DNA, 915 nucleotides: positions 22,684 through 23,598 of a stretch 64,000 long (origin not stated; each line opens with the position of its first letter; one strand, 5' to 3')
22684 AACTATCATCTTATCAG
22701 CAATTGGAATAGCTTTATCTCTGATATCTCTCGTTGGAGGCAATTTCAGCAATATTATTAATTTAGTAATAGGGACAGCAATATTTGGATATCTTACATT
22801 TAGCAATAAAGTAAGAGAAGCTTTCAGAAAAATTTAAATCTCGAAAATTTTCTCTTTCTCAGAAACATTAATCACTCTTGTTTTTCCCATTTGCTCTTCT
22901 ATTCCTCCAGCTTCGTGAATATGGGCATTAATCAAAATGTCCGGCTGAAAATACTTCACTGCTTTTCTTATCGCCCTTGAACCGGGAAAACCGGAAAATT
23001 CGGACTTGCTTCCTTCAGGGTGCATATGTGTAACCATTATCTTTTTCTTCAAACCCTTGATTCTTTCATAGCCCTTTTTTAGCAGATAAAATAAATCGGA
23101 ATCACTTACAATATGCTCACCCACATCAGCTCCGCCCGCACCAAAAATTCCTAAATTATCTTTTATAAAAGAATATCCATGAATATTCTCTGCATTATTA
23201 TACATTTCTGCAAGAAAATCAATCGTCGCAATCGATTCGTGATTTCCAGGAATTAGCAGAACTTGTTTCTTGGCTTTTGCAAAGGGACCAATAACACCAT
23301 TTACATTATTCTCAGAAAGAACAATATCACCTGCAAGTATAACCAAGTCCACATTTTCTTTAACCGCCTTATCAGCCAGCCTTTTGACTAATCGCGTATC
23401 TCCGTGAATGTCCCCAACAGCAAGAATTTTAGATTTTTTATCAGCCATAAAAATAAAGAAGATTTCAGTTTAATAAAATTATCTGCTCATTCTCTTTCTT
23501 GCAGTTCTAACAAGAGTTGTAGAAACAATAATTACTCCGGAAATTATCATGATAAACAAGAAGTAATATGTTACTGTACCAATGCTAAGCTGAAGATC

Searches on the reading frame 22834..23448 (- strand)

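Call 70: search_protein_families(library=pfam, proteins=[window:22834-23448:-], max_evalue=0.0001)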
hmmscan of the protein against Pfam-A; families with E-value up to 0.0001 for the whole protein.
window:22834-23448:- (204 aa): 3 families
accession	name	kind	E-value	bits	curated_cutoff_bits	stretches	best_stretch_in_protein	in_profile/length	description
PF00149.33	Metallophos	-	4.8e-19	70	21.5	1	7-179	2-190/191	Calcineurin-like phosphoesterase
PF14582.11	Metallophos_3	-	2e-10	40.9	28.2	1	2-46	2-46/259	Metallophosphoesterase, calcineurin superfamily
PF12850.12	Metallophos_2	-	2.5e-10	41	27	1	7-194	2-131/154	Calcineurin-like phosphoesterase superfamily domain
